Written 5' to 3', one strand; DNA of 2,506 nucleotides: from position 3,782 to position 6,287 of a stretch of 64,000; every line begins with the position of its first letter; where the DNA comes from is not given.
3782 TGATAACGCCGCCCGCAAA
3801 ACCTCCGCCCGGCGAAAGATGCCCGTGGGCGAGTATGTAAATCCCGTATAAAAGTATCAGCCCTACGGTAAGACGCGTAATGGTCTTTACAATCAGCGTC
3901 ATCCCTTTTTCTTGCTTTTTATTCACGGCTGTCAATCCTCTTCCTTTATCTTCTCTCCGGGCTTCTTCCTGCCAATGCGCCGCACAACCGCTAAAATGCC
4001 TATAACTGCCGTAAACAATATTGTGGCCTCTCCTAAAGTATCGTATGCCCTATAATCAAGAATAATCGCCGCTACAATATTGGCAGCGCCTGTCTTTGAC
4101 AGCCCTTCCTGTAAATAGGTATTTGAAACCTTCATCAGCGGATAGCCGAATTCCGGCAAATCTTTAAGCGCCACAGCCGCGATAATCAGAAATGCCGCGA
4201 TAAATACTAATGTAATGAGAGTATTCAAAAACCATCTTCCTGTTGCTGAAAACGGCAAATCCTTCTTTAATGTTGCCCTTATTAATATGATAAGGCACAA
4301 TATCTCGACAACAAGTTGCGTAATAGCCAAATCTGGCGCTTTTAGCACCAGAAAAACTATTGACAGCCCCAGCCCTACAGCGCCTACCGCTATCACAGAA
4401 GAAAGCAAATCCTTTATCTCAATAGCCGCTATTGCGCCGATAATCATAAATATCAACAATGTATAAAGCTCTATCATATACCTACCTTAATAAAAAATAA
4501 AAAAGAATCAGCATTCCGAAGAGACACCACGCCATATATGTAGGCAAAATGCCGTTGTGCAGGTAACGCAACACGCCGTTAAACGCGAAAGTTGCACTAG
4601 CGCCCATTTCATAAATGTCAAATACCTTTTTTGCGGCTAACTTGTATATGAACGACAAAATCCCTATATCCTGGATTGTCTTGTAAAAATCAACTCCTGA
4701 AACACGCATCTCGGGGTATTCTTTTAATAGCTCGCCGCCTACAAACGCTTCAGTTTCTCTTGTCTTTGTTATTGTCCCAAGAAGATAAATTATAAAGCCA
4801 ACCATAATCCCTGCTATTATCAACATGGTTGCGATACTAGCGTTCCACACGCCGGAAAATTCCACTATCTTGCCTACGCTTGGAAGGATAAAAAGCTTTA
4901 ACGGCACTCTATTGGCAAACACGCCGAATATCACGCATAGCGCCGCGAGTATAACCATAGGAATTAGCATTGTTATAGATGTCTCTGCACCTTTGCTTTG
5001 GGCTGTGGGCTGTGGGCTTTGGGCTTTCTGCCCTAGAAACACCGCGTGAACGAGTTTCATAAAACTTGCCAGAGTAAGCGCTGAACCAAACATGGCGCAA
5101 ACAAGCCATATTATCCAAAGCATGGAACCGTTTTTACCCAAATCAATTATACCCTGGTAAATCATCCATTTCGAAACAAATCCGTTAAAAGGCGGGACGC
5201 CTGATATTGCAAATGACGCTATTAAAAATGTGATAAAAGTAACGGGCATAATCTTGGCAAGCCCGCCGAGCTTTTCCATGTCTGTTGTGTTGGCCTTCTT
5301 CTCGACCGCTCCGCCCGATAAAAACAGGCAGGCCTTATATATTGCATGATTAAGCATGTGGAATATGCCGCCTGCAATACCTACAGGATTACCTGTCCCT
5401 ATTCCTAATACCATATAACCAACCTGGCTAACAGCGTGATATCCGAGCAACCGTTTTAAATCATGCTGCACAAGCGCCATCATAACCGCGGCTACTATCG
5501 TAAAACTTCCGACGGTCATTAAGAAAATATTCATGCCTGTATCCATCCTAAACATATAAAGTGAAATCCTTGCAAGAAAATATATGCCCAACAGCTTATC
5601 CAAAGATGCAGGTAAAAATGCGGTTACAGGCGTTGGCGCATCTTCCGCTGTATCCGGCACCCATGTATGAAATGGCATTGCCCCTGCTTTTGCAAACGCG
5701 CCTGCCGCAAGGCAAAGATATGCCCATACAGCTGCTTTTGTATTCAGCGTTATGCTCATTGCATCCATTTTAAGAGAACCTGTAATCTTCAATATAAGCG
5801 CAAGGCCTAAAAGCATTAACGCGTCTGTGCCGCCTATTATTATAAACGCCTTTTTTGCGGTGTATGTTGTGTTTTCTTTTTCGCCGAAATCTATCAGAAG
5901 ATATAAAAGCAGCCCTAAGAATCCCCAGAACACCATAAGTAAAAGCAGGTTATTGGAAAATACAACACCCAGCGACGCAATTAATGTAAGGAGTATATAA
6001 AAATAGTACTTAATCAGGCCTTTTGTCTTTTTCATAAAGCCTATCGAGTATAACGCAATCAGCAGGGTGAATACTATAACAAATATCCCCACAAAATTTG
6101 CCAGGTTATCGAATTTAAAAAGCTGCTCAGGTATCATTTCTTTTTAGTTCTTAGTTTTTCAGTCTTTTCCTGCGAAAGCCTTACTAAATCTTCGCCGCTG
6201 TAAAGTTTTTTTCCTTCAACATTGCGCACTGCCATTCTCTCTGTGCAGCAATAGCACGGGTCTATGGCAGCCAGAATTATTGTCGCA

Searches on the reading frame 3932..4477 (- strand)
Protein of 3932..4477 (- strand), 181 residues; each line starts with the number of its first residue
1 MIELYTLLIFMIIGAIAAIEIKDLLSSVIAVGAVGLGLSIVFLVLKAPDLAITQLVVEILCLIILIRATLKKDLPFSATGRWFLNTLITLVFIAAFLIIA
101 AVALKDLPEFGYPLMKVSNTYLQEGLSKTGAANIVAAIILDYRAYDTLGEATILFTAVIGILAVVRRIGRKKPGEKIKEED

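Call 91: search_protein_families(library=pfam, proteins=[window:3932-4477:-], max_evalue=0.00001)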
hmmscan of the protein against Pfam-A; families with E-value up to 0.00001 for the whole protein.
window:3932-4477:- (181 aa): 2 families
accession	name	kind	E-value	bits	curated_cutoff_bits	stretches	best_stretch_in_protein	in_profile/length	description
PF13244.11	MbhD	-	2.2e-17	63.4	27.2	1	9-68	1-61/67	MBH, subunit D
PF20501.3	MbhE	-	8e-11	42.3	27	1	116-168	32-84/98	MBH, subunit E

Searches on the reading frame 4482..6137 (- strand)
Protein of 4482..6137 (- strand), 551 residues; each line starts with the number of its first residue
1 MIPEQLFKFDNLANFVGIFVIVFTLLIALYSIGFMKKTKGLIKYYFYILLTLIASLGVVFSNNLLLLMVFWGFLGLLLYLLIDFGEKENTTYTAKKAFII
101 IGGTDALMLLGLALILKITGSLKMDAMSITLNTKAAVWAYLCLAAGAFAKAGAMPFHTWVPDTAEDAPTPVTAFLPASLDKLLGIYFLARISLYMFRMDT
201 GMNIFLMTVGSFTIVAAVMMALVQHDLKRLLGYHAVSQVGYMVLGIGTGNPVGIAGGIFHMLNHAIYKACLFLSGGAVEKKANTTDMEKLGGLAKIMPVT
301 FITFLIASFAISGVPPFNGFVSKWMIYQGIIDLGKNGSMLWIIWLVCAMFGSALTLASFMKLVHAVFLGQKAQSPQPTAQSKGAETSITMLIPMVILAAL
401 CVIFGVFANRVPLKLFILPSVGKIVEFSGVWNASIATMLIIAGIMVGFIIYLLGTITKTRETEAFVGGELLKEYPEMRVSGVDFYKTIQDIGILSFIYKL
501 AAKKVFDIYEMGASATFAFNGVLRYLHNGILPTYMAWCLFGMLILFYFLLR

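Call 91: search_protein_families(library=pfam, proteins=[window:4482-6137:-], max_evalue=0.00001)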
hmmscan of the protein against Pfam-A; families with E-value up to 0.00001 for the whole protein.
window:4482-6137:- (551 aa): 1 family
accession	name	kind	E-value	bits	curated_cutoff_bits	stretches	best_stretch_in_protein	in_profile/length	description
PF00361.26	Proton_antipo_M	-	3.6e-61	207.4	21.5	1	61-336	1-281/294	NADH:quinone oxidoreductase/Mrp antiporter, TM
